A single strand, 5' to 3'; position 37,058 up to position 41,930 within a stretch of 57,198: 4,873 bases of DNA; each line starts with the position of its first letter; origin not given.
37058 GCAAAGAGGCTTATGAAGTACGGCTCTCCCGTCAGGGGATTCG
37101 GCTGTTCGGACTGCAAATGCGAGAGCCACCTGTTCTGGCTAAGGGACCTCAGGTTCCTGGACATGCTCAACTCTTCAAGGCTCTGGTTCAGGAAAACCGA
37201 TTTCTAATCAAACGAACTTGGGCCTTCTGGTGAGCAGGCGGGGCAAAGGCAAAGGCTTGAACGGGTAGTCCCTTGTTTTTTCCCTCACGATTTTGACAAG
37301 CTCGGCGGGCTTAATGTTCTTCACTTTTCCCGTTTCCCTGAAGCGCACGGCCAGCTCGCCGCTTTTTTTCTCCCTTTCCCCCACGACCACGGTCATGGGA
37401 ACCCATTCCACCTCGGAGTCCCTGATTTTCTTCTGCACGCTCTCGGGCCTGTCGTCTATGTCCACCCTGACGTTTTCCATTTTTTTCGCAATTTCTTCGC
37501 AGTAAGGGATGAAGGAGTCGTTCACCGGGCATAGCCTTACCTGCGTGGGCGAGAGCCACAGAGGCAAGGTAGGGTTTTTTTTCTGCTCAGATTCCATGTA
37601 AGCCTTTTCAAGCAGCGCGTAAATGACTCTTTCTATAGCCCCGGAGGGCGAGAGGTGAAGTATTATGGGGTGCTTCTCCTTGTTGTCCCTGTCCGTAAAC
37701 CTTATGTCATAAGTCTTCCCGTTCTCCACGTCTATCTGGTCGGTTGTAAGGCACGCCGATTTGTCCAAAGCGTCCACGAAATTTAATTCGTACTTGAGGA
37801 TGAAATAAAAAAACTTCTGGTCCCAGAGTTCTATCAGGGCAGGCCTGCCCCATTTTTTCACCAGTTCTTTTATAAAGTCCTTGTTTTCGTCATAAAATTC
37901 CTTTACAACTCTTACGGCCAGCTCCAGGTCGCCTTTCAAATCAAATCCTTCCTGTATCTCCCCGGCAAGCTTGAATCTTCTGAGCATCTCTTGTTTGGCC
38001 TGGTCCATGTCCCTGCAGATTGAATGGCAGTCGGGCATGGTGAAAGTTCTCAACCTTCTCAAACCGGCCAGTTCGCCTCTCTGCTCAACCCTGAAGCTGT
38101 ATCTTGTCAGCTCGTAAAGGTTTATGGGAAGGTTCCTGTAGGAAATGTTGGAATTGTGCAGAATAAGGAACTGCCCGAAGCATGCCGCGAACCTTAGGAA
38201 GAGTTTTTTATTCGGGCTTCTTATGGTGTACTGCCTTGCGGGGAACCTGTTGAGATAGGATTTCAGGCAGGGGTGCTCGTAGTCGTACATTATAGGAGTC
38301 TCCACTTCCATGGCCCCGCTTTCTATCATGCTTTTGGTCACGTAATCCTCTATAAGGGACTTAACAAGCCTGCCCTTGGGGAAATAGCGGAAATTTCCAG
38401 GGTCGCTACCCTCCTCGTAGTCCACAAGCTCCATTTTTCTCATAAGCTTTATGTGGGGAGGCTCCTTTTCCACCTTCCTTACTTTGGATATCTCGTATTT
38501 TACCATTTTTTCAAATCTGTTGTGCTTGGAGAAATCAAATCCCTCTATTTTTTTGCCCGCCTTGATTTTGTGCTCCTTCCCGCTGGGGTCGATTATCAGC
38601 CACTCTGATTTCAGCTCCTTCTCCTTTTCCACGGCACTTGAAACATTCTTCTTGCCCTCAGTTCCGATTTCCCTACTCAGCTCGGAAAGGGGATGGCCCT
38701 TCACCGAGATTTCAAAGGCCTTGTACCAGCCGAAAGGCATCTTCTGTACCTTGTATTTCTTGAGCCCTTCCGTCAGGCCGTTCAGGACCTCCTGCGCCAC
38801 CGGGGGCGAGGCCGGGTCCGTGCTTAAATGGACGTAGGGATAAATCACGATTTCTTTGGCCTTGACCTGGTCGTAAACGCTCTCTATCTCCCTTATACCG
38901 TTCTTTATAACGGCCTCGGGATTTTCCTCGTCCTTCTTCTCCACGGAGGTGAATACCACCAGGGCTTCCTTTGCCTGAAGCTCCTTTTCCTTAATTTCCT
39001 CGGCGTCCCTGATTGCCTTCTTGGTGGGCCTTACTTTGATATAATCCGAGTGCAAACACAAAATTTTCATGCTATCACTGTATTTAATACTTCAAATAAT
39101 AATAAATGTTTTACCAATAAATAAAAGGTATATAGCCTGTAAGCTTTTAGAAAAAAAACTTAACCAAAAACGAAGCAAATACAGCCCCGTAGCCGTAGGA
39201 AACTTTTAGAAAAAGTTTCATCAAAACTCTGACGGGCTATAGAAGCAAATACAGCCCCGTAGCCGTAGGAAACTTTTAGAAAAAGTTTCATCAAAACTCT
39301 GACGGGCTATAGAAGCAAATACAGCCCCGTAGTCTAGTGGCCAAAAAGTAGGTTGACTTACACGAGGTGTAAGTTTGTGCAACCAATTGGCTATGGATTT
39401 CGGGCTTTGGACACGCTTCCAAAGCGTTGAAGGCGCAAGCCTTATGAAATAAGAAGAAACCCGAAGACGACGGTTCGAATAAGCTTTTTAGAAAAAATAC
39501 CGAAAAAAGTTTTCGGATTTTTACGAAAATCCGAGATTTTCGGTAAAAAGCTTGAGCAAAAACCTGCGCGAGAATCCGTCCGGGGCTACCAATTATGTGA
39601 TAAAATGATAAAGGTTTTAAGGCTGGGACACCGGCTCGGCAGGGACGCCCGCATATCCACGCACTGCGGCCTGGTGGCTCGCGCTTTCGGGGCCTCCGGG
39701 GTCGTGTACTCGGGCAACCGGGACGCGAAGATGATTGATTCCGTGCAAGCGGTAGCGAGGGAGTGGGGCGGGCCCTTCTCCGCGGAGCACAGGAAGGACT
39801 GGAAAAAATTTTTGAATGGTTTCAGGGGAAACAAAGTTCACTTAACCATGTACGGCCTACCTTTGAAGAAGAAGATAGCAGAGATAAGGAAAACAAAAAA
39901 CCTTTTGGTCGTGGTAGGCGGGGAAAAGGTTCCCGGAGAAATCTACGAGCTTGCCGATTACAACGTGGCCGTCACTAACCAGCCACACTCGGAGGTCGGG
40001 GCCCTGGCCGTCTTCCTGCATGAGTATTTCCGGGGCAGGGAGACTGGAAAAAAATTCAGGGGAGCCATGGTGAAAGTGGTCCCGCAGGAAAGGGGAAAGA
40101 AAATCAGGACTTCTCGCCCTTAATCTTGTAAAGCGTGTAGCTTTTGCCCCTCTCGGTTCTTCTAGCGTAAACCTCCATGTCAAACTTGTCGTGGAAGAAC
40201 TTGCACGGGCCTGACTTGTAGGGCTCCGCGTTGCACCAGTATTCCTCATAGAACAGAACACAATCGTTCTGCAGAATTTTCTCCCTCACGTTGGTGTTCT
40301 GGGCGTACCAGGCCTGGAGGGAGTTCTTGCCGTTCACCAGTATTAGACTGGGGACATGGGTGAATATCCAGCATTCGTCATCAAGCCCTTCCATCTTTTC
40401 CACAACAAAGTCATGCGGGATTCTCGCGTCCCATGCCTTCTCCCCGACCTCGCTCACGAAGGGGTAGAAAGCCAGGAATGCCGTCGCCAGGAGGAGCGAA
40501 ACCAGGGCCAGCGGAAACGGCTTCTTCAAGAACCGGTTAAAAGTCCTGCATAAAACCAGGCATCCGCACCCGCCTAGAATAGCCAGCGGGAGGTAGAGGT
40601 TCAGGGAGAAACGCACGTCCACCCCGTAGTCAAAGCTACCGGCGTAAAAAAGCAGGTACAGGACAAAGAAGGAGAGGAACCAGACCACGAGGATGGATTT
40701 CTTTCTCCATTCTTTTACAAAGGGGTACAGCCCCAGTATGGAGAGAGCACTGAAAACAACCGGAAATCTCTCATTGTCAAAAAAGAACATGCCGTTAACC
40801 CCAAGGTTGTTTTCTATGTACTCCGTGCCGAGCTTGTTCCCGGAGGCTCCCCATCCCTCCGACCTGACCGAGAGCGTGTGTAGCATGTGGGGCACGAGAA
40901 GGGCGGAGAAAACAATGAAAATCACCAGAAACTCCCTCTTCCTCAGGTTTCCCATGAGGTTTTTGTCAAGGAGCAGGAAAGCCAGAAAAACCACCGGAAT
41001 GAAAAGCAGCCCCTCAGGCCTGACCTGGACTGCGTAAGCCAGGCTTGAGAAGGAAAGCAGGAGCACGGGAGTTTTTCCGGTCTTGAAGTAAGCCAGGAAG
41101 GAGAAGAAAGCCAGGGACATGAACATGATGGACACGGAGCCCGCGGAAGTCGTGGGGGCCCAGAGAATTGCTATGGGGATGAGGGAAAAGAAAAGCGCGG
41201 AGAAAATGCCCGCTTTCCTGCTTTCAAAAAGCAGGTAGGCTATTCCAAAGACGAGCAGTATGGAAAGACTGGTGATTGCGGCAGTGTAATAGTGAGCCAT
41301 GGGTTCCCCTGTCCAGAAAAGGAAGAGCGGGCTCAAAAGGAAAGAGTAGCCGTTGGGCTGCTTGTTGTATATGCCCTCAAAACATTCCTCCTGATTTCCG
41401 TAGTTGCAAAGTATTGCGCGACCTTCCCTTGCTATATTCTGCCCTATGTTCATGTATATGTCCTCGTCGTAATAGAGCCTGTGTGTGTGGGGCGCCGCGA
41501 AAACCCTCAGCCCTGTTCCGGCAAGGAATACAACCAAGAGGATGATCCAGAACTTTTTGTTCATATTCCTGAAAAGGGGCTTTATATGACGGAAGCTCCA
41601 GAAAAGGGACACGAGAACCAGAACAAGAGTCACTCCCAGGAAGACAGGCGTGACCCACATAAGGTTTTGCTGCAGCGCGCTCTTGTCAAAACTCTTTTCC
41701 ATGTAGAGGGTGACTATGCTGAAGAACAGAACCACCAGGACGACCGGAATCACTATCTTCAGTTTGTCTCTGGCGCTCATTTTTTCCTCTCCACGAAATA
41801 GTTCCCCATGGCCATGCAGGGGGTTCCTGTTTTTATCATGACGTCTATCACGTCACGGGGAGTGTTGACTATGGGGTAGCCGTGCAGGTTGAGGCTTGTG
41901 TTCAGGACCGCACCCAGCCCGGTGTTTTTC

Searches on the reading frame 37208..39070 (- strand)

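Call 78: search_protein_families(library=pfam, proteins=[window:37208-39070:-], max_evalue=0.0001)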
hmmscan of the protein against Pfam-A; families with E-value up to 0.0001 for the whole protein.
window:37208-39070:- (620 aa): 3 families
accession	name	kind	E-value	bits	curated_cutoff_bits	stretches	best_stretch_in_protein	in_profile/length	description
PF08915.16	tRNA-Thr_ED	-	7.4e-48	162.6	30.2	1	1-135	1-137/137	Archaea-specific editing domain of threonyl-tRNA synthetase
PF03129.25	HGTP_anticodon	-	1.4e-18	67.3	21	1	510-598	1-94/94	Anticodon binding domain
PF00587.30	tRNA-synt_2b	-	1.1e-17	65.1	29.3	1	281-489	1-178/179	tRNA synthetase class II core domain (G, H, P, S and T)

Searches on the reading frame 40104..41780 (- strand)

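Call 78: search_protein_families(library=pfam, proteins=[window:40104-41780:-], max_evalue=0.0001)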
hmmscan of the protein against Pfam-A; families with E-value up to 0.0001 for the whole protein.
window:40104-41780:- (558 aa): 1 family
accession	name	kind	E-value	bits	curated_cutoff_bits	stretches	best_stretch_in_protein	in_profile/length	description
PF13231.12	PMT_2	-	2.9e-07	31.3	26.1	1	162-300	24-159/160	Dolichyl-phosphate-mannose-protein mannosyltransferase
